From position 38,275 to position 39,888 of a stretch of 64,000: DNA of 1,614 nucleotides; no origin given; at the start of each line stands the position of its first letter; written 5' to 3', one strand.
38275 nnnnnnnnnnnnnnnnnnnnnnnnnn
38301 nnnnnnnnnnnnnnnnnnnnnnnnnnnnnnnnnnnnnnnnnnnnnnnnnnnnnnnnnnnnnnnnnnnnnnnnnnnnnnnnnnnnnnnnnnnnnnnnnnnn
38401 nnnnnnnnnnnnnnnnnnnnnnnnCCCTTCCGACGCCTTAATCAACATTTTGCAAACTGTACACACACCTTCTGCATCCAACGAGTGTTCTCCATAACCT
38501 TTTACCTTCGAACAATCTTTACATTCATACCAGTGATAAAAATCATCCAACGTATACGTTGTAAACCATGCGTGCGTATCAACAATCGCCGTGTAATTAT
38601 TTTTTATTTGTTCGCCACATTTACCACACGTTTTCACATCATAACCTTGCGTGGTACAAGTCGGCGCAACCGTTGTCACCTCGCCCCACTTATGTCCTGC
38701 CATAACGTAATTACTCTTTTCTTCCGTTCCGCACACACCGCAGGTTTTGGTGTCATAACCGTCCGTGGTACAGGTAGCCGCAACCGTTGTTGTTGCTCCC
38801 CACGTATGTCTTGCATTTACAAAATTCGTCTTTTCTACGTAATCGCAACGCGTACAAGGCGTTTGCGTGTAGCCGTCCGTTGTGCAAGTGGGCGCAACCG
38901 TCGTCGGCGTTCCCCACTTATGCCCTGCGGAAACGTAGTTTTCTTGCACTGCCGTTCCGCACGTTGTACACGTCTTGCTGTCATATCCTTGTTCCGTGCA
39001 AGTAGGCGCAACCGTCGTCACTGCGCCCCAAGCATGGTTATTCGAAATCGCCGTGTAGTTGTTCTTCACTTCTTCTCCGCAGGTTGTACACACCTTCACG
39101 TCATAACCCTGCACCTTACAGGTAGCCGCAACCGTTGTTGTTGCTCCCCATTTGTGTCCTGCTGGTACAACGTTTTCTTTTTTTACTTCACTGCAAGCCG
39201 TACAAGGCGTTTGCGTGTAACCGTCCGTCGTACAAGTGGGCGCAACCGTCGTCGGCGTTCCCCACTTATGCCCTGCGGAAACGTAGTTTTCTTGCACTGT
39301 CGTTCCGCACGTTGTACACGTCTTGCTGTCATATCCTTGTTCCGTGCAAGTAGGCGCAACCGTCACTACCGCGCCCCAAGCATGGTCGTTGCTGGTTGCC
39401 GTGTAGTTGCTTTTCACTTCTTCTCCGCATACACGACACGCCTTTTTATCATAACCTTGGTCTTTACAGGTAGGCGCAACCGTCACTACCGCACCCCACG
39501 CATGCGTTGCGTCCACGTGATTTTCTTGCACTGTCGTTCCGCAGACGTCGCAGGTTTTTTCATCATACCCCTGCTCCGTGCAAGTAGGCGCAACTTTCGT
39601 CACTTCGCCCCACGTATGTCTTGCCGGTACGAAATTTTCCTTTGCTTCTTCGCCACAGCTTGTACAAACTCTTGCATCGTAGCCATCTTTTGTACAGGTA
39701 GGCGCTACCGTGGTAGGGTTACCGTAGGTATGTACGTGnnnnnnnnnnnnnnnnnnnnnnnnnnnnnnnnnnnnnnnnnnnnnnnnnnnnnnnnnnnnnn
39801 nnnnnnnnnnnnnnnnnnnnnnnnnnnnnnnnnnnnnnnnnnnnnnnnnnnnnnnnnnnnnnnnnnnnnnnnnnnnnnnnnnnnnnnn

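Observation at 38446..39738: Ten tandem His/Cys modules (H-x-W-G ... APTC ... C-x-x-C-G) in an exported lipoprotein: unnamed extracellular zinc-ribbon-like or disulfide module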

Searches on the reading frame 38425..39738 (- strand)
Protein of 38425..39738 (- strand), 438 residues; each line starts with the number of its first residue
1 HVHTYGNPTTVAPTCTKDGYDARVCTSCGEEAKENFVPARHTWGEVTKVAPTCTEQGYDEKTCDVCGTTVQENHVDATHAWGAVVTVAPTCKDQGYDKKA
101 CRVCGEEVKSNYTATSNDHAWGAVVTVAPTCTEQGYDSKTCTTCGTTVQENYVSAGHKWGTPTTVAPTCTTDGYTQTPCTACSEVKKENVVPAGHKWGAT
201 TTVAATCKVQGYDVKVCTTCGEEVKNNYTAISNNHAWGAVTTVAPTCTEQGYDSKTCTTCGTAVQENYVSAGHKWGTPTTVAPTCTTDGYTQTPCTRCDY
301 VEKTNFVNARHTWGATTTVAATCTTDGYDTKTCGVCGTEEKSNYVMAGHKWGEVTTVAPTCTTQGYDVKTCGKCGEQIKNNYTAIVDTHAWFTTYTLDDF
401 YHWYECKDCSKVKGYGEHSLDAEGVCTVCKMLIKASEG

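Call 7: search_solved_structures(query=window:38425-39738:-, max_evalue=10, show_alignments=3)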
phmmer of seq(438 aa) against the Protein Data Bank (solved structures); distinct sequences matched with E-value up to 10: 0.

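Call 8: find_homologous_proteins(query=window:38425-39738:-, max_evalue=0.001)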
Query seq(438 aa) (438 aa): 4408 proteins with E <= 0.001 among 8000 candidates; the best 120 are listed.
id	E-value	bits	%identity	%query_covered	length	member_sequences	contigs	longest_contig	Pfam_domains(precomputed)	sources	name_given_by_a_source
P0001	9.3e-112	392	39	85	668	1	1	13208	PF00395.26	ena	-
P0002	3.6e-74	268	33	84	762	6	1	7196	-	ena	-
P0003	4.1e-74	268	38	86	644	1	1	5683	-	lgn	-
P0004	4.0e-73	265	35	85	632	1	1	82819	PF00404.25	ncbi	-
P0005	2.1e-72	263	31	86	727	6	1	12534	-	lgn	-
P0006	8.3e-72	261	33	91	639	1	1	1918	-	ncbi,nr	ncbi:MAG: hypothetical protein J6M42_00825, partial [Clostridia bacterium]|nr:hypothetical protein [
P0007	2.2e-70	256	41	73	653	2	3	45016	PF02368.25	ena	-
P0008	9.4e-66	241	32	85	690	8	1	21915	-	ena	-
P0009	2.2e-65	239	29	89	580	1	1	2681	-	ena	-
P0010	6.1e-63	231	42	76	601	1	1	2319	PF00395.26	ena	-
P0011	1.2e-62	230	31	87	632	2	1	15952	PF00404.25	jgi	-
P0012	1.3e-62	230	30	96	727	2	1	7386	PF00404.25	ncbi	-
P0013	3.2e-61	226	31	88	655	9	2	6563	PF01183.27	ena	-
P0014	2.8e-60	223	32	84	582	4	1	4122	-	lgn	-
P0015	4.2e-59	219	36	86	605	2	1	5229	PF00404.25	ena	-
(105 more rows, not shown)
